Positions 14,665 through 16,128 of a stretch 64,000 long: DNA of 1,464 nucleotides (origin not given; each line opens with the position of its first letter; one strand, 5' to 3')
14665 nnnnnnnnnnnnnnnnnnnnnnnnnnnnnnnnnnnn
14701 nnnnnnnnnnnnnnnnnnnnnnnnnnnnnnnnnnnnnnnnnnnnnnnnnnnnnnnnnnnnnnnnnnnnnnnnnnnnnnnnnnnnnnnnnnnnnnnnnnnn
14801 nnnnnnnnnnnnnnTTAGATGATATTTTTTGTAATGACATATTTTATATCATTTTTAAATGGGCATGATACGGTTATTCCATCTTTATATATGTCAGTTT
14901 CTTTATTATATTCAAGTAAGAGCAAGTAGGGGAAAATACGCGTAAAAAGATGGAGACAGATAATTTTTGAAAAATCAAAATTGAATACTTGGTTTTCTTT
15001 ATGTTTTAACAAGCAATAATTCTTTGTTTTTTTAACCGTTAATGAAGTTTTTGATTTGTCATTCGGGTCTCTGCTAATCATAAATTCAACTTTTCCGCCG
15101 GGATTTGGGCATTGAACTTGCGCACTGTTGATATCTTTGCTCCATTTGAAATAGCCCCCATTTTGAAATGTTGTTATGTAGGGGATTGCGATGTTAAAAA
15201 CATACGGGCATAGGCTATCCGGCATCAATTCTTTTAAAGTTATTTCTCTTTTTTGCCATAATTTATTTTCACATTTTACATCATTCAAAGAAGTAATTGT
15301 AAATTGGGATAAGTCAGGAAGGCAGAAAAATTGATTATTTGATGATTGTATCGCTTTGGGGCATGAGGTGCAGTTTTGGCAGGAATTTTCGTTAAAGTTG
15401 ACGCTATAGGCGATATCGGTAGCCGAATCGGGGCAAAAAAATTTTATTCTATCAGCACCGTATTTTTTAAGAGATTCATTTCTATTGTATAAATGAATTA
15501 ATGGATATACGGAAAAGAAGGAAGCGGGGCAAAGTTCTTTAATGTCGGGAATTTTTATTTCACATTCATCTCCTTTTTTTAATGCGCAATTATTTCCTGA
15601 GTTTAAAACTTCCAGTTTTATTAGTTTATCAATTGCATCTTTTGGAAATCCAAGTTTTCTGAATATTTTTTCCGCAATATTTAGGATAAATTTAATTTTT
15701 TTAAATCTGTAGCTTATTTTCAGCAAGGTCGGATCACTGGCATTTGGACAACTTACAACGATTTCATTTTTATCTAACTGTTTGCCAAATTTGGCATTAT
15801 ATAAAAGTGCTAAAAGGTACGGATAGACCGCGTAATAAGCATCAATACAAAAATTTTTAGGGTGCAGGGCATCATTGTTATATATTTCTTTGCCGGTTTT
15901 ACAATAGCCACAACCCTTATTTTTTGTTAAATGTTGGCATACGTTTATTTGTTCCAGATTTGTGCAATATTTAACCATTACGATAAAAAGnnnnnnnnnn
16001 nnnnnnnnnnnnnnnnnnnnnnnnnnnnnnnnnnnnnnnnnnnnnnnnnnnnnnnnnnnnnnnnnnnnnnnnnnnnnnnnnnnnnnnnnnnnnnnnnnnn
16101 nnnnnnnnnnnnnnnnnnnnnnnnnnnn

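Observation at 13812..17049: Candidate novel radical-SAM maturation system: SPASM-type rSAM + 22-Cys protein with four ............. repeats + SDR reductase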

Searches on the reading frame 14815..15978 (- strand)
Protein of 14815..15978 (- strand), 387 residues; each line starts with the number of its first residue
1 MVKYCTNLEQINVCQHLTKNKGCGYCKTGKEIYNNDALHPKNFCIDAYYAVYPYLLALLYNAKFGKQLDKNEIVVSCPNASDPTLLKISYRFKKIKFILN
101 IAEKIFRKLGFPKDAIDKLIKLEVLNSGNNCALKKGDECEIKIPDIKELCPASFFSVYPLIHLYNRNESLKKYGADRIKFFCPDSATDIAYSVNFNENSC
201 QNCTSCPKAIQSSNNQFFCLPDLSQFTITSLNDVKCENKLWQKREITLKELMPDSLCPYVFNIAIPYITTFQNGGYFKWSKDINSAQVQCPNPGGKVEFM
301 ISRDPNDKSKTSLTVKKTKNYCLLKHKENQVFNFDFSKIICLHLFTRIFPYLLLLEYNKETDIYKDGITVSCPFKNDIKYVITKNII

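Call 3: search_protein_families(library=pfam, proteins=[window:14815-15978:-], max_evalue=0.01)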
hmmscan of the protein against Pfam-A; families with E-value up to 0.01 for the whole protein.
window:14815-15978:- (387 aa): 0 families

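Call 4: search_protein_families(library=ncbifam, proteins=[window:14815-15978:-], max_evalue=0.01)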
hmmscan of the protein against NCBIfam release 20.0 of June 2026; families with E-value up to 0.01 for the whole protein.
window:14815-15978:- (387 aa): 1 family
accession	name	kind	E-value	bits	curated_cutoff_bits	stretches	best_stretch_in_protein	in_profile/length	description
TIGR04076.1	TIGR04076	subfamily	4.6e-28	97.6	33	3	251-303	34-88/91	TIGR04076 family protein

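Call 6: search_solved_structures(query=window:14815-15978:-, max_evalue=1, show_alignments=2)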
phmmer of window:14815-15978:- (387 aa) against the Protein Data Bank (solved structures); distinct sequences matched with E-value up to 1: 0.

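Call 10: find_homologous_proteins(query=window:14815-15978:-, max_evalue=0.001)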
Query window:14815-15978:- (387 aa): 15 proteins with E <= 0.001 among 1426 candidates.
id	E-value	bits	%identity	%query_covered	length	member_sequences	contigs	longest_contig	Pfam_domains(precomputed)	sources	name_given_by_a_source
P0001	7.3e-264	893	100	100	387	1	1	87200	-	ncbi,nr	ncbi:MAG: hypothetical protein QMD86_00150 [Patescibacteria group bacterium]|nr:hypothetical protein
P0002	4.8e-121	422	49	99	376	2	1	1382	-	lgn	-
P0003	9.5e-118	412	49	99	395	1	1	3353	-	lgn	-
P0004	2.7e-108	381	44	99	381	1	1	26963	-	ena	-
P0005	1.1e-105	372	44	97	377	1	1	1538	-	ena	-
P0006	8.2e-98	346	42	99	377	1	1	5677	-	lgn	-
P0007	7.4e-97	343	43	95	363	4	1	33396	-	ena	-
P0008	7.4e-96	340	41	99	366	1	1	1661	-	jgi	jgi:uncharacterized repeat protein (TIGR04076 family)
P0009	7.7e-96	340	42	99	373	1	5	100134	-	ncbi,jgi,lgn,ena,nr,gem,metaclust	ncbi:MAG: hypothetical protein AMJ95_00375 [Omnitrophica WOR_2 bacterium SM23_72]|nr:MAG: hypothetic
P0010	6.0e-95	337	43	99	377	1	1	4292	-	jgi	jgi:uncharacterized repeat protein (TIGR04076 family)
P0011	1.2e-91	326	41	99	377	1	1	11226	-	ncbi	-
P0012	8.0e-90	320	39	99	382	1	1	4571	-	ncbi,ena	-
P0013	1.9e-86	309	42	96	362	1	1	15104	-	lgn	-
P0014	3.8e-84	301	43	87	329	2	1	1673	-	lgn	-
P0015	3.1e-69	252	36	97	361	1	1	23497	-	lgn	-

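Call 11: find_encoding_contigs(protein=P0009, flank=8000, max_places=2)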
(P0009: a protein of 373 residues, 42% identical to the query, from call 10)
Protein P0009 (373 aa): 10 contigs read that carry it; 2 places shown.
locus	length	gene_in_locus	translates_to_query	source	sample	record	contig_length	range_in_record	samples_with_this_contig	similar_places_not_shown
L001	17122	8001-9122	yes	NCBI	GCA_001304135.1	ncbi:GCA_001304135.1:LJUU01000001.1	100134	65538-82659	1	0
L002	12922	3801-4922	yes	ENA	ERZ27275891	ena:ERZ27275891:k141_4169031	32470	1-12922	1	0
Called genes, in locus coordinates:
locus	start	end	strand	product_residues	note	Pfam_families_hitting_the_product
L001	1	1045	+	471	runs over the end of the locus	PF00989:PAS, PF13188:PAS_8, PF08448:PAS_4 (weak), PF13426:PAS_9, PF00512:HisKA, PF02518:HATPase_c, PF13589:HATPase_c_3 (faint)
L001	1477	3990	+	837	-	PF02516:STT3, PF21436:STT3-PglB_core (faint)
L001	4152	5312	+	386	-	PF00535:Glycos_transf_2, PF13641:Glyco_tranf_2_3 (weak), PF26629:GT2_TM_C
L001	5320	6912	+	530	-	PF02366:PMT, PF13231:PMT_2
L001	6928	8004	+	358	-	PF04055:Radical_SAM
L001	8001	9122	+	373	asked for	-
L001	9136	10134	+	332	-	PF01073:3Beta_HSD, PF01370:Epimerase, PF05368:NmrA, PF07993:NAD_binding_4, PF13460:NAD_binding_10, PF16363:GDP_Man_Dehyd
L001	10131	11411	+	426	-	PF01075:Glyco_transf_9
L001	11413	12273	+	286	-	PF13489:Methyltransf_23, PF08241:Methyltransf_11, PF08242:Methyltransf_12, PF13649:Methyltransf_25, PF13847:Methyltransf_31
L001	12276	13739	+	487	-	PF02310:B12-binding, PF04055:Radical_SAM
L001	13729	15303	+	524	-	-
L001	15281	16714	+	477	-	PF02310:B12-binding, PF04055:Radical_SAM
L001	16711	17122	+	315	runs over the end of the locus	PF00535:Glycos_transf_2, PF10111:Glyco_tranf_2_2, PF13506:Glyco_transf_21, PF13641:Glyco_tranf_2_3, PF13632:Glyco_trans_2_3 (weak)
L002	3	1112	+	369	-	?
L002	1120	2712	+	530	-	PF02366:PMT, PF13231:PMT_2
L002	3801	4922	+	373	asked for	-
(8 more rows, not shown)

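Call 12: find_encoding_contigs(protein=P0007, flank=8000, max_places=2)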
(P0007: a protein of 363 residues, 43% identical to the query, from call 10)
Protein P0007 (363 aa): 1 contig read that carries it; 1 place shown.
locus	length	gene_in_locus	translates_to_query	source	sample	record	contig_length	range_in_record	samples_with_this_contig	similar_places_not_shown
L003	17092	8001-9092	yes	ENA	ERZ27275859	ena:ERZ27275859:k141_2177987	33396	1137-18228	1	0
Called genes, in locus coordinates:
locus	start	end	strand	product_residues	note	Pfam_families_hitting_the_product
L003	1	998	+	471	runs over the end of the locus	PF00989:PAS, PF13188:PAS_8, PF13426:PAS_9, PF00512:HisKA, PF02518:HATPase_c, PF13589:HATPase_c_3 (weak)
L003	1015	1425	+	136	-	PF00072:Response_reg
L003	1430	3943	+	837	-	PF02516:STT3, PF21436:STT3-PglB_core (weak)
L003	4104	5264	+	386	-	PF00535:Glycos_transf_2, PF13641:Glyco_tranf_2_3 (weak), PF26629:GT2_TM_C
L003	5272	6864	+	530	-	PF02366:PMT (weak), PF13231:PMT_2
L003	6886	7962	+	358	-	PF04055:Radical_SAM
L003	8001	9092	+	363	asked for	-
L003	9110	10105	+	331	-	PF01073:3Beta_HSD, PF01370:Epimerase, PF02719:Polysacc_synt_2, PF04321:RmlD_sub_bind (weak), PF05368:NmrA, PF07993:NAD_binding_4, PF13460:NAD_binding_10, PF16363:GDP_Man_Dehyd, +1 more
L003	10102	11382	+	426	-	PF01075:Glyco_transf_9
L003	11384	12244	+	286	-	PF13489:Methyltransf_23, PF07021:MetW (weak), PF08241:Methyltransf_11, PF08242:Methyltransf_12, PF13649:Methyltransf_25, PF13847:Methyltransf_31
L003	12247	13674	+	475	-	PF02310:B12-binding, PF04055:Radical_SAM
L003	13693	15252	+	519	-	-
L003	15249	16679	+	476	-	PF02310:B12-binding, PF04055:Radical_SAM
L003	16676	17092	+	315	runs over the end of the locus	PF00535:Glycos_transf_2, PF10111:Glyco_tranf_2_2 (weak), PF13506:Glyco_transf_21, PF13641:Glyco_tranf_2_3, PF13632:Glyco_trans_2_3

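Call 13: find_encoding_contigs(protein=P0004, flank=8000, max_places=2)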
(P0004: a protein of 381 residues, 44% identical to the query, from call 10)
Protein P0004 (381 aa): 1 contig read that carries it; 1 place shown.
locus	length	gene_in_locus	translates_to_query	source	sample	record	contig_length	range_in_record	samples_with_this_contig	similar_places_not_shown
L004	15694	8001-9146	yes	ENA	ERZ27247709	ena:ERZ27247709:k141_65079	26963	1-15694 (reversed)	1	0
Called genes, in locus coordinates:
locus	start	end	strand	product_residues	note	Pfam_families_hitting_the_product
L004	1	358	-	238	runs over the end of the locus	PF18912:DZR_2, PF00156:Pribosyltran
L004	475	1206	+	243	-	PF13181:TPR_8 (faint), PF00515:TPR_1 (faint), PF13424:TPR_12 (faint), PF07719:TPR_2 (faint), PF13174:TPR_6 (faint), PF13414:TPR_11 (faint)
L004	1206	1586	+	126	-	PF07238:PilZ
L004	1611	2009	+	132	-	PF01471:PG_binding_1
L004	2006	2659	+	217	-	PF00849:PseudoU_synth_2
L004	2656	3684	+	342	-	PF01595:CNNM, PF00571:CBS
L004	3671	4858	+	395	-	PF00890:FAD_binding_2, PF01134:GIDA (faint), PF03486:HI0933_like, PF07992:Pyr_redox_2, PF12831:FAD_oxidored, PF13738:Pyr_redox_3 (faint), PF22780:HI0933_like_1st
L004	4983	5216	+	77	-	-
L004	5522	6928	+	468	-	PF02310:B12-binding, PF04055:Radical_SAM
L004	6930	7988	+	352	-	PF04055:Radical_SAM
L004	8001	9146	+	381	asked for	-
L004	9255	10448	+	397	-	PF01075:Glyco_transf_9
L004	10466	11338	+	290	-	PF02353:CMAS (faint), PF13489:Methyltransf_23, PF13847:Methyltransf_31, PF08241:Methyltransf_11, PF08242:Methyltransf_12, PF13649:Methyltransf_25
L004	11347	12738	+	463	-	PF04055:Radical_SAM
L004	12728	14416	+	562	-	-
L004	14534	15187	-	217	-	-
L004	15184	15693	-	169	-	?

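Call 23: predict_structure(alignment_id=A1)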
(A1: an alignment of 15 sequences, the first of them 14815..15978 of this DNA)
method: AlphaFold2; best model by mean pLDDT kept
length: 387 residues; sequences in the alignment: 15
mean_pLDDT: 81.3   pTM: 0.86
mean pLDDT of the five models: 81.3, 78.6, 78.3, 78.1, 77.4
residues with pLDDT >= 90: 120; 70-90: 201; 50-70: 45; < 50: 21
segments of 3 or more residues with pLDDT < 50: 67-69, 201-214
pLDDT, mean of each block of 10 residues (from residue 1): 78 79 74 87 87 91 66 87 89 70 79 71 89 90 85 91 84 71 85 71 39 57 91 58 81 89 94 88 92 85 91 91 88 80 88 84 85 85 84
secondary structure, 60 per line:
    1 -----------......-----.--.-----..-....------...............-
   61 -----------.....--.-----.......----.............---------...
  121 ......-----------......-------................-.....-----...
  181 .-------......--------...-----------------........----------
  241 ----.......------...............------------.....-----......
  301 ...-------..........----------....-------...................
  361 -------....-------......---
elements in order: E12-17 H35-38 H45-59 E72-76 E85-91 H96-108 E118-126 E138-143 H151-166 H168-172 E178-181 E189-194 E226-230 E245-247 H248-251 H258-272 E285-289 E295-303 E311-320 E331-334 H342-360 E368-371 E379-384

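Call 25: search_protein_representatives(alignment_id=A1)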
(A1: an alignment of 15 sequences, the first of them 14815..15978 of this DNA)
Query: 15 sequences, 383 profile positions. Proteins with E-value up to 0.001 (for the whole library): 380; up to 1e-10: 243; up to 1e-30: 57. The best 150 are listed.
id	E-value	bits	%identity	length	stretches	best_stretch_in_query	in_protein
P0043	2.4e-173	593.2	-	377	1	2-382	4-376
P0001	1.9e-167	573.8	-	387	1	1-382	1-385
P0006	2.2e-158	543.9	-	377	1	1-382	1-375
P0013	1.8e-151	521.1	-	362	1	2-382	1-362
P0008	6.7e-151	519.3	-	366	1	2-382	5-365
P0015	3.9e-131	454.2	-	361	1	2-381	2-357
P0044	5.1e-124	430.8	-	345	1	18-382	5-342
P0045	3.6e-109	381.9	-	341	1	42-381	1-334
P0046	1.9e-105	369.7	-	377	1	3-381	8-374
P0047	1.3e-103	363.6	-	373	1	8-381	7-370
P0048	3.8e-58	214.0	-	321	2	4-193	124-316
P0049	2.8e-54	201.3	-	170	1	38-197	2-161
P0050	2.9e-51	191.3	-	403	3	146-366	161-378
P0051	1.1e-48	182.8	-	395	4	9-186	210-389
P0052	3.3e-48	181.3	-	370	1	7-333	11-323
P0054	3.3e-46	174.7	-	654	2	6-202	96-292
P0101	4.9e-28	114.9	-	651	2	230-354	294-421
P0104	2.1e-27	112.8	-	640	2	242-330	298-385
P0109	1.6e-26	109.9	-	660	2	20-186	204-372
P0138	6.9e-23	97.9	-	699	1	17-349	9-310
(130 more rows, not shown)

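Call 33: find_encoding_contigs(protein=P0051, flank=6000, max_places=2)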
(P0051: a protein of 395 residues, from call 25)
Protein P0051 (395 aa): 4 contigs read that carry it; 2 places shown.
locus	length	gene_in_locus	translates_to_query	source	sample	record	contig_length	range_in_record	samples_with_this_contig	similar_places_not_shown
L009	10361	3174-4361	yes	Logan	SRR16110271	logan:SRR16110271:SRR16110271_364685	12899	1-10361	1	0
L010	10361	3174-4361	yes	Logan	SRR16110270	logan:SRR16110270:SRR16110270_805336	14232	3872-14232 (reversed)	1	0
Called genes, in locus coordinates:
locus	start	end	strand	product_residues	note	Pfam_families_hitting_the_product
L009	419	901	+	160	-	-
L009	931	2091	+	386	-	PF04015:DUF362, PF00037:Fer4 (faint), PF12797:Fer4_2 (faint), PF12837:Fer4_6 (faint), PF13237:Fer4_10, PF12838:Fer4_7 (weak), PF13187:Fer4_9 (weak)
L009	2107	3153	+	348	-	PF04055:Radical_SAM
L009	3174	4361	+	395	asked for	-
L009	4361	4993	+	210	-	PF00156:Pribosyltran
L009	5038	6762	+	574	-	PF01979:Amidohydro_1, PF07969:Amidohydro_3 (weak), PF13382:Adenine_deam_C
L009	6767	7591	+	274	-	PF01048:PNP_UDP_1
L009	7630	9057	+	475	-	PF02310:B12-binding, PF04055:Radical_SAM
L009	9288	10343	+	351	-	PF04055:Radical_SAM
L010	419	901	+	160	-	-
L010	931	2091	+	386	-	PF04015:DUF362, PF13237:Fer4_10 (weak)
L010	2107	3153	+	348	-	PF04055:Radical_SAM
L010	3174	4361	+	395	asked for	-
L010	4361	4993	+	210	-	PF00156:Pribosyltran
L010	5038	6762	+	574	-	PF01979:Amidohydro_1, PF07969:Amidohydro_3 (weak), PF13382:Adenine_deam_C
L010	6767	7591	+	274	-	PF01048:PNP_UDP_1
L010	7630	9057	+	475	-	PF02310:B12-binding, PF04055:Radical_SAM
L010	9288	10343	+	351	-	PF04055:Radical_SAM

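Call 35: find_related_loci(query=A1, collection=genome_contigs, flank=8000)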
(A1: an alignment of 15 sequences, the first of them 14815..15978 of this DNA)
Query A1 (387 aa) in genome_contigs; peptide patterns used: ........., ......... (x = any residue, [..] = any of these).
121 stretches matched a pattern; 2 encode a relative of the query (tblastn E <= 1e-3); 2 distinct loci.
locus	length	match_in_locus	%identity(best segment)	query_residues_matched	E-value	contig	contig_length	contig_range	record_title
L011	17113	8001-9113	43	4-385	1e-103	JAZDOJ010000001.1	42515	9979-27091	MAG: Candidatus Omnitrophota bacterium isolate MEGAHIT-group-0.767 k141_19156981, whole genome shotgun sequence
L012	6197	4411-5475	36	8-376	1e-72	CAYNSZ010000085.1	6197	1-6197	MAG TPA_asm: uncultured Planctomycetia bacterium isolate SRP080215_co1_130 genome assembly, contig: NODE_21271_length_61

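Call 42: search_protein_families(library=pfam, proteins=[P0054, P0101, P0104, P0109, P0138], max_evalue=0.001)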
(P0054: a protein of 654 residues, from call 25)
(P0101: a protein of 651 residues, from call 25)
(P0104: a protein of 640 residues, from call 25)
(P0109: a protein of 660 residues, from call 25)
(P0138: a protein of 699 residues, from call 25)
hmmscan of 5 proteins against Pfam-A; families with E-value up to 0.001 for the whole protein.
P0054 (654 aa): 8 families
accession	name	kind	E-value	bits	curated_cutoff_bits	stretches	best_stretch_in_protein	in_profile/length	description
PF04015.17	DUF362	-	3.4e-46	158.3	24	1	326-517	1-199/200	Domain of unknown function (DUF362)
PF00037.32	Fer4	-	2.4e-09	37.1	21.1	1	634-652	6-24/24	4Fe-4S binding domain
PF12837.12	Fer4_6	-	1.8e-07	31.2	25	0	633-651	6-24/24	4Fe-4S binding domain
PF13187.11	Fer4_9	-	5.7e-06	26.7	27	1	606-650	2-51/52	4Fe-4S dicluster domain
PF13237.11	Fer4_10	-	1.3e-05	25.5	25.5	1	600-647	3-53/53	4Fe-4S dicluster domain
PF13484.11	Fer4_16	-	1.6e-05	26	30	0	636-653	2-19/66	4Fe-4S double cluster binding domain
PF12838.12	Fer4_7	-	1.9e-05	25.5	27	1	606-650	2-52/52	4Fe-4S dicluster domain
PF14697.11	Fer4_21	-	0.00024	21.6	35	1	601-649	3-55/59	4Fe-4S dicluster domain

P0101 (651 aa): 4 families
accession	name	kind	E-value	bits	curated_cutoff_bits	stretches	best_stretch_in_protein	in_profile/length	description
PF00106.31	adh_short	-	7.9e-47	159.7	26.6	1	19-209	2-191/195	short chain dehydrogenase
PF13561.12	adh_short_C2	-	2.9e-26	93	27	1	24-212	1-188/236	Enoyl-(Acyl carrier protein) reductase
PF08659.16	KR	-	1.9e-08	34.9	22.6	1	21-186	4-168/180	KR domain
PF01370.27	Epimerase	-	3.6e-05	23.7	20.9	1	20-140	1-105/240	NAD dependent epimerase/dehydratase family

P0104 (640 aa): 5 families
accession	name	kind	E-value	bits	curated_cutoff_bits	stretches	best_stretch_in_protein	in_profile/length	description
PF00106.31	adh_short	-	1.7e-42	145.6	26.6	1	10-196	1-188/195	short chain dehydrogenase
PF13561.12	adh_short_C2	-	3.5e-29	102.5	27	1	16-225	1-217/236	Enoyl-(Acyl carrier protein) reductase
PF08659.16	KR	-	1.5e-15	58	22.6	1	13-184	4-177/180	KR domain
PF03435.24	Sacchrp_dh_NADP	-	4e-05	24.4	25.1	1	13-91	2-78/129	Saccharopine dehydrogenase NADP binding domain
PF01370.27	Epimerase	-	0.00013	21.9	20.9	1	12-110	1-89/240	NAD dependent epimerase/dehydratase family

P0109 (660 aa): 3 families
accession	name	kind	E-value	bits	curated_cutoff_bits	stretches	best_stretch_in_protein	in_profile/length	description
PF00106.31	adh_short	-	2.7e-39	135.1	26.6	1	414-601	1-188/195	short chain dehydrogenase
PF13561.12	adh_short_C2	-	1.3e-18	67.9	27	1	423-603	6-184/236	Enoyl-(Acyl carrier protein) reductase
PF08659.16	KR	-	9.6e-07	29.3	22.6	1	415-577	2-164/180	KR domain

P0138 (699 aa): 6 families
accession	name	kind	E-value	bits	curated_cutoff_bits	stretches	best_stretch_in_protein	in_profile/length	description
PF01370.27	Epimerase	-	4.9e-28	98.6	20.9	1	370-596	2-240/240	NAD dependent epimerase/dehydratase family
PF01073.25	3Beta_HSD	-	7.6e-15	55.1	22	1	370-554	1-198/280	3-beta hydroxysteroid dehydrogenase/isomerase family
PF07993.18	NAD_binding_4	-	1.9e-10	40.8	20.1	1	371-409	1-42/258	Male sterility protein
PF13460.12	NAD_binding_10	-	2.2e-06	28.1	27.2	1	373-480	1-98/184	NAD(P)H-binding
PF05368.20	NmrA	-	3e-06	27.5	27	1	366-479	2-106/298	NmrA-like family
PF16363.11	GDP_Man_Dehyd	-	4.7e-05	23.4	27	1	370-603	1-256/332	GDP-mannose 4,6 dehydratase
